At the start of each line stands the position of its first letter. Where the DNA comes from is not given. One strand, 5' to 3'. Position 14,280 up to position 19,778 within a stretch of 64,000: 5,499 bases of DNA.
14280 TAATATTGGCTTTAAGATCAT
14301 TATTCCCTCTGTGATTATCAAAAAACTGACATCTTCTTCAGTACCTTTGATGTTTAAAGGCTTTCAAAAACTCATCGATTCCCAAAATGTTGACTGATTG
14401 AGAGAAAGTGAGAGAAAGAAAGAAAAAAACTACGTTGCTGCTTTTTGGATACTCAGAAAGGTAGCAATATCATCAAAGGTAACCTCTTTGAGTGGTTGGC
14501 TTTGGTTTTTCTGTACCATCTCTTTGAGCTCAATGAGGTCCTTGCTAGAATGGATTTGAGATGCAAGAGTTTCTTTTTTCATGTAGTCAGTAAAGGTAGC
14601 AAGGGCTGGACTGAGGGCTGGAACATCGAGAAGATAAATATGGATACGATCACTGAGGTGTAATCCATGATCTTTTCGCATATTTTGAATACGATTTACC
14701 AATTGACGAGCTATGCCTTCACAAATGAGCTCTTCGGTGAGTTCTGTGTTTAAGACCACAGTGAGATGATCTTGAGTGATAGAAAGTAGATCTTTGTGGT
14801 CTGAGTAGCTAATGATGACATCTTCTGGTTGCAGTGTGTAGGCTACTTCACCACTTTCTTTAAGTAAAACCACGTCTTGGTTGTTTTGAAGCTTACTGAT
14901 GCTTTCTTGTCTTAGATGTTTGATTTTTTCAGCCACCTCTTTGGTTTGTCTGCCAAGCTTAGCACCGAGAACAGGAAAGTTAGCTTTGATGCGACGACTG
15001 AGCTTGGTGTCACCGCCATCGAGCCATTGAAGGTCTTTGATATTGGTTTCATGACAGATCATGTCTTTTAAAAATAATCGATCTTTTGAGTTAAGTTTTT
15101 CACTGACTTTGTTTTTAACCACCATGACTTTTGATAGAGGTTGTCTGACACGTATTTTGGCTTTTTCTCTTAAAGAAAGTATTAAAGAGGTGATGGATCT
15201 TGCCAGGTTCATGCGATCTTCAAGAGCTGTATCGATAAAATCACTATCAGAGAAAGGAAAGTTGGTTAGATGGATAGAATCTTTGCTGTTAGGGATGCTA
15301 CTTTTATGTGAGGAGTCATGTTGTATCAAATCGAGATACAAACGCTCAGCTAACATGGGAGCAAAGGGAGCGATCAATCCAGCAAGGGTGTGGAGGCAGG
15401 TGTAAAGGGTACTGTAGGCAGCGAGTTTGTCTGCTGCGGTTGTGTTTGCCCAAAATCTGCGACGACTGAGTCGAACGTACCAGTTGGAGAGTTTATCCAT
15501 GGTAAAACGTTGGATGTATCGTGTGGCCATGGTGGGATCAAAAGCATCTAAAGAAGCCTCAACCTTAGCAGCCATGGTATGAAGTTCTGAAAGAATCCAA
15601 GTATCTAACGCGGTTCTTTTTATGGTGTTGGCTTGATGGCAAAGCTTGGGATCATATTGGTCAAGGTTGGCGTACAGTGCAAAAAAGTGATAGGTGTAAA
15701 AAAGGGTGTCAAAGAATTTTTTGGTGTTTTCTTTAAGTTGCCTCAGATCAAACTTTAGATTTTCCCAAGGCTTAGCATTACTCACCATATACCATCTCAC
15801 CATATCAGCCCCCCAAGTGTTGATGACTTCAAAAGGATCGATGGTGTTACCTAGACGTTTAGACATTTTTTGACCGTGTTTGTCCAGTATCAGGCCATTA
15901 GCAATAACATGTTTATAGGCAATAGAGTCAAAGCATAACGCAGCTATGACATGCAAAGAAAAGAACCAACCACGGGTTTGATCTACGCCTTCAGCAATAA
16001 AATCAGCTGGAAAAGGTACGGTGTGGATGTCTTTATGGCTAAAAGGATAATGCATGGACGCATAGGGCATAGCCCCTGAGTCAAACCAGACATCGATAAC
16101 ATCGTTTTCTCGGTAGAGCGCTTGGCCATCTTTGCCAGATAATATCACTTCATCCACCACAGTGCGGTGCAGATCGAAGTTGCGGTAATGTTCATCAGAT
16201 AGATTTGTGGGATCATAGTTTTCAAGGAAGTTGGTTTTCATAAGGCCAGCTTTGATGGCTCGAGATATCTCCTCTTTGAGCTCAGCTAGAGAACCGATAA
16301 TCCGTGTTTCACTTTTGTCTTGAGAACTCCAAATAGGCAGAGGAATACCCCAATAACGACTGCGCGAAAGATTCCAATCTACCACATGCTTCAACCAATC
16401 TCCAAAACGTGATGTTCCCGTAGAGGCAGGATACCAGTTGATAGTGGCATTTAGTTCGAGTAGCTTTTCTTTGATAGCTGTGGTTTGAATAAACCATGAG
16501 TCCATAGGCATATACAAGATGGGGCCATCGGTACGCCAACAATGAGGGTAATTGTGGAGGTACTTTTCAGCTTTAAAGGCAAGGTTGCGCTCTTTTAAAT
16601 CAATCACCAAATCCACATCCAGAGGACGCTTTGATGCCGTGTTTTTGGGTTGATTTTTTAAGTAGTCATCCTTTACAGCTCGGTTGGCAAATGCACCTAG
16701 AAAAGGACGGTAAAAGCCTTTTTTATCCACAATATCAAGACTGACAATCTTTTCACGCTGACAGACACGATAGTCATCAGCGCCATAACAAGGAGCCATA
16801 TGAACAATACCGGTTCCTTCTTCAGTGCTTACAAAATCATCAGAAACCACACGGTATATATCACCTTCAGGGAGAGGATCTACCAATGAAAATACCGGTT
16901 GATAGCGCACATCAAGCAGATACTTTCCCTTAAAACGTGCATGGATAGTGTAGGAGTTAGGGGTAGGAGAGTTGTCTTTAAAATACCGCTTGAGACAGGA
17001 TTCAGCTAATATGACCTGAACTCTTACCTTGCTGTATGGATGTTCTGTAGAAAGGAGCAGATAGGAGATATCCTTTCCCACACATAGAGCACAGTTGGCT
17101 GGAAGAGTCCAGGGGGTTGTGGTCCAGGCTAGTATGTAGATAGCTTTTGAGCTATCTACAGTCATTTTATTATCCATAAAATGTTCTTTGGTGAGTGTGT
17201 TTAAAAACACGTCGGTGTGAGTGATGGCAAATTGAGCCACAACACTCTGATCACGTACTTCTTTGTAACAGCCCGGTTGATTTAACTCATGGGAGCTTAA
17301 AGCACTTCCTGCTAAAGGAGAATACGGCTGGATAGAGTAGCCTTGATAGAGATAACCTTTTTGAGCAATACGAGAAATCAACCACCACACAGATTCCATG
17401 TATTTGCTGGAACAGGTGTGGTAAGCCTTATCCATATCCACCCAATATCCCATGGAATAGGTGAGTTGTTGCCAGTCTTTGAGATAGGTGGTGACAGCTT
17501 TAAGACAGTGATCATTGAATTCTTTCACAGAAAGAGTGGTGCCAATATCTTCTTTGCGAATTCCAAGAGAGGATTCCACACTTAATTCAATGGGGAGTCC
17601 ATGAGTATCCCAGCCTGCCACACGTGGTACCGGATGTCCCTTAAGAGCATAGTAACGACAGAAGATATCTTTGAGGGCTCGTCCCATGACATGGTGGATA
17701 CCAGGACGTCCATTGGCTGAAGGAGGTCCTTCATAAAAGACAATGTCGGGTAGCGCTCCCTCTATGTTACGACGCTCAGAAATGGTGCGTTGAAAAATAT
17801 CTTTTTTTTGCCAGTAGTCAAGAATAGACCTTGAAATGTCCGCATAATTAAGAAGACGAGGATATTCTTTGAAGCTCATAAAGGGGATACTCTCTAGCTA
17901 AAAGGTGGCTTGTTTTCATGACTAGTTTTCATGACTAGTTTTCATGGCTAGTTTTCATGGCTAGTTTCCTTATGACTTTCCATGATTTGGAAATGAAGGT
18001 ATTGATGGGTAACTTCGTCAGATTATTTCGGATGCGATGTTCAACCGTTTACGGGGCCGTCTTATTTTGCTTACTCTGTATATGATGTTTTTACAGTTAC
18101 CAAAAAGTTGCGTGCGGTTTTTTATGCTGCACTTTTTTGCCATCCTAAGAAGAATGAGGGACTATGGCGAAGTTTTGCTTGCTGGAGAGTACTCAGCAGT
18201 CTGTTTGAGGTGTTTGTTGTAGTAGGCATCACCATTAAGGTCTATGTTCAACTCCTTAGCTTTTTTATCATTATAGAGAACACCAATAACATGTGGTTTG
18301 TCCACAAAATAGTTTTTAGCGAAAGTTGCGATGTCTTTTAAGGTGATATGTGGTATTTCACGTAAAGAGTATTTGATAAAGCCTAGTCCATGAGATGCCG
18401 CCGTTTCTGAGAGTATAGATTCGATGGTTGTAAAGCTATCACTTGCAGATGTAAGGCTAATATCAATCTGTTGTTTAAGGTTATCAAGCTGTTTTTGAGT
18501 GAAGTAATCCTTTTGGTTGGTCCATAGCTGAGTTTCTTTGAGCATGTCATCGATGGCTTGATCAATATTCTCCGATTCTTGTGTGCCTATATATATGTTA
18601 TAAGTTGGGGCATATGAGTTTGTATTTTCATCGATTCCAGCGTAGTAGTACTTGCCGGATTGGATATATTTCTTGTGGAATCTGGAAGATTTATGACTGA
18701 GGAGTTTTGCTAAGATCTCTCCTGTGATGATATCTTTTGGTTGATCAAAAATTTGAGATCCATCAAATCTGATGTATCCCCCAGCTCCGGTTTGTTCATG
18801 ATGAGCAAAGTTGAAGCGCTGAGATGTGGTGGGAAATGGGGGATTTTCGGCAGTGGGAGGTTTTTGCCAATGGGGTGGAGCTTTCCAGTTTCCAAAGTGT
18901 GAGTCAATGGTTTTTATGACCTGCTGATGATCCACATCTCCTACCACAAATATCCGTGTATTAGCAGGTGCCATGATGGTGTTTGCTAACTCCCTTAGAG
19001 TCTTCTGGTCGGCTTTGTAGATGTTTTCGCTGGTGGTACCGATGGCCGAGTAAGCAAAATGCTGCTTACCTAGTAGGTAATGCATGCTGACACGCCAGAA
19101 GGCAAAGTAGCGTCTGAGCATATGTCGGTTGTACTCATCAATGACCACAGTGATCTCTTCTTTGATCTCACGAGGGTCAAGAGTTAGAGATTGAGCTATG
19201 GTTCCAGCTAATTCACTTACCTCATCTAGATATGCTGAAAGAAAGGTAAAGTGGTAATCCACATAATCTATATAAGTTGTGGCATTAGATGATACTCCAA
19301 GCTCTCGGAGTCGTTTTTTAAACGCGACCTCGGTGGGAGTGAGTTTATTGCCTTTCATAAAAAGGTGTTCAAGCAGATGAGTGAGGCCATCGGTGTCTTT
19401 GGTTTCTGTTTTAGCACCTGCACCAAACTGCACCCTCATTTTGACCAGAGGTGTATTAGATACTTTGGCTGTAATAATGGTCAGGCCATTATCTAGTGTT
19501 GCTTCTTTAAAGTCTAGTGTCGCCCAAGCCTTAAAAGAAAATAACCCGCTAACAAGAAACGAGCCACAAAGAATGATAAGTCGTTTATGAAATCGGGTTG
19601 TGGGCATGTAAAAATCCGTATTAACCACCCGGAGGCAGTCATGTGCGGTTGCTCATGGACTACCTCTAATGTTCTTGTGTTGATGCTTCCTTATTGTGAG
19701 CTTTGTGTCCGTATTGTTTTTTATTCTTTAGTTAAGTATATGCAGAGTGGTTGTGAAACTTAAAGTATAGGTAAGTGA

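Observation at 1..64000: Pervasive locus-unique short tandem direct repeats in spacers; repeats inside genes all have 3n unit lengths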

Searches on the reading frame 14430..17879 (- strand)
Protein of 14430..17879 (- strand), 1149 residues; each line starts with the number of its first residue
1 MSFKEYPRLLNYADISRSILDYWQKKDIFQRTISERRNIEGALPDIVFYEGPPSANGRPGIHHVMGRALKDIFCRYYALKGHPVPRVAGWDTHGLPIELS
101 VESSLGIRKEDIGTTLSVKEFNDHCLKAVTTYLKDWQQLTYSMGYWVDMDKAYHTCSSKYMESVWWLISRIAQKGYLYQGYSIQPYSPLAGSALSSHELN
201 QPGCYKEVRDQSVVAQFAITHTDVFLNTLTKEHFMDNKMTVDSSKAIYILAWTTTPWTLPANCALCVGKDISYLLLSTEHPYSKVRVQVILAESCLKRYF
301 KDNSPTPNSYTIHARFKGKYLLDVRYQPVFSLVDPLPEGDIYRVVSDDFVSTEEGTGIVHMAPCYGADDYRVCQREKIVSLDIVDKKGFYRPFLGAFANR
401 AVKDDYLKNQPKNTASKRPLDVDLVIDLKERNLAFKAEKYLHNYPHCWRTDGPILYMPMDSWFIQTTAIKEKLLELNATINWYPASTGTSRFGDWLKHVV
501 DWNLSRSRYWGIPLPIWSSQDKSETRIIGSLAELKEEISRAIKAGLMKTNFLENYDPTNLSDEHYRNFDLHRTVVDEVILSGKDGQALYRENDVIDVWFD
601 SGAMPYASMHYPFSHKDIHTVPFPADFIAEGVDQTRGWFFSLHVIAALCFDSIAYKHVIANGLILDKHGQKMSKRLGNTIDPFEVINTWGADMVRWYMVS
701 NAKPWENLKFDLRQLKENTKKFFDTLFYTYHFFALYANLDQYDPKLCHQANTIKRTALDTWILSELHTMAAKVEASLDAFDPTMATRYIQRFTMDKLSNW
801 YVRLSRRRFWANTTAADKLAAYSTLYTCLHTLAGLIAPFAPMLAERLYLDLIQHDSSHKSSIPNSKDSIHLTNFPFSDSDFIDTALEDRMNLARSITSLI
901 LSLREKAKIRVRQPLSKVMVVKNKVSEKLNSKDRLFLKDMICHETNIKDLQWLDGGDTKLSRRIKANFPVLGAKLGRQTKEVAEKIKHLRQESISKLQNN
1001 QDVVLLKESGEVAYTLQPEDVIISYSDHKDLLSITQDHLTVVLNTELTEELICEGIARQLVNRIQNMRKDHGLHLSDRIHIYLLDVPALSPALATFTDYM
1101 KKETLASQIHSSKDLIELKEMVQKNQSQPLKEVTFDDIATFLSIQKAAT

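Call 6: search_protein_families(library=ncbifam, proteins=[window:14430-17879:-], max_evalue=0.00001)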
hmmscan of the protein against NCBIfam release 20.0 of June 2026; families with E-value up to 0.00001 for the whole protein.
window:14430-17879:- (1149 aa): 15 families
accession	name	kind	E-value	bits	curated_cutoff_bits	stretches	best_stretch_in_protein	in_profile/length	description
TIGR00392.1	ileS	equivalog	3.6e-275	915.4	621.4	1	10-925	6-854/861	isoleucine--tRNA ligase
NF000257.1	MupA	exception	3e-219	730.4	1900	1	12-1111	5-1001/1024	mupirocin-resistant isoleucine--tRNA ligase MupA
NF000258.1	MupB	exception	1.4e-217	725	1900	1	17-1082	10-978/1033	mupirocin-resistant isoleucine--tRNA ligase MupB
TIGR00422.1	valS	equivalog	3.8e-104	349.4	612.1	2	335-1001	248-839/863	valine--tRNA ligase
NF009687.0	PRK13208.1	equivalog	2e-98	330.6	738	3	586-954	450-790/801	valine--tRNA ligase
NF004349.1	PRK05729.1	equivalog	3.1e-94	316.9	704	2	335-971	242-795/860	valine--tRNA ligase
NF040702.1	ileS_w_GNAT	exception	2.3e-85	287.1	1999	2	281-846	440-951/1100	isoleucine--tRNA ligase, N-acetyltransferase domain-containing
NF011492.0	PRK14900.1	equivalog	7.3e-50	169.8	1783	1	325-925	245-776/1044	valine--tRNA ligase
NF000540.1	alt_ValS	exception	2.2e-49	168.2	900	2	589-924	493-804/827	valine--tRNA ligase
NF008957.0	PRK12300.1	subfamily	1e-29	103.2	677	2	656-915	612-846/946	leucine--tRNA ligase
TIGR00395.1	leuS_arch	equivalog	1.8e-27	95.8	648.5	2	647-914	597-824/938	leucine--tRNA ligase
TIGR00398.1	metG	equivalog_domain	7.6e-23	81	336.35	1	655-855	312-505/530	methionine--tRNA ligase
TIGR00396.1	leuS_bact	equivalog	1.4e-20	73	548.4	1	667-868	601-776/843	leucine--tRNA ligase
NF001100.0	PRK00133.1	equivalog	7.7e-15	54.4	587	1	656-856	316-507/676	methionine--tRNA ligase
NF008900.0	PRK12267.1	equivalog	7.8e-14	51.1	598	1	591-854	221-479/648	methionine--tRNA ligase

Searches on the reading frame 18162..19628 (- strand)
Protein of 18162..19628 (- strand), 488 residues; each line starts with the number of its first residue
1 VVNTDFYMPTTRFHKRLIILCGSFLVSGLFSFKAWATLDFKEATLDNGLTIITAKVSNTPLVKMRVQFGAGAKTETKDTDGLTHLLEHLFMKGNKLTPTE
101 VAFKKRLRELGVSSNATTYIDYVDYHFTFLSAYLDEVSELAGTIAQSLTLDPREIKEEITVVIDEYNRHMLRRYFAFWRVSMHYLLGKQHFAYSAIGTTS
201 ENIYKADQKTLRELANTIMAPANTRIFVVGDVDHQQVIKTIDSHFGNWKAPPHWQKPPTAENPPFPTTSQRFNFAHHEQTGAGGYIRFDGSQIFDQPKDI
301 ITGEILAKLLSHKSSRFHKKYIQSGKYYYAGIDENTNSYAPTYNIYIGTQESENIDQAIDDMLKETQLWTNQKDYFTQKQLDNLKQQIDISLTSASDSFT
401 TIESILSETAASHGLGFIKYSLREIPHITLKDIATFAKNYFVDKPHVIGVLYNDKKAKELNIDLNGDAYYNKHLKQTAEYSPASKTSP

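Call 6: search_protein_families(library=ncbifam, proteins=[window:18162-19628:-], max_evalue=0.00001)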
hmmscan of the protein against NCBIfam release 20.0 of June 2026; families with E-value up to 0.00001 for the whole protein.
window:18162-19628:- (488 aa): 4 families
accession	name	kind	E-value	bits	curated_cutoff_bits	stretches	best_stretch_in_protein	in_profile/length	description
NF047422.1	YfmF_fam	equivalog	8e-09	34.9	285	0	175-248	145-216/412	EF-P 5-aminopentanol modification-associated protein YfmF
NF047421.1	YfmH_fam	equivalog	1.3e-08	34.5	250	1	70-443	50-413/425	EF-P 5-aminopentanol modification-associated protein YfmH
NF011681.0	PRK15101.1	equivalog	1.7e-06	26.3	765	1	40-168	44-172/961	pitrilysin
TIGR02110.1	PQQ_syn_pqqF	equivalog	9.5e-06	24.6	320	0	63-167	25-127/697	pyrroloquinoline quinone biosynthesis protein PqqF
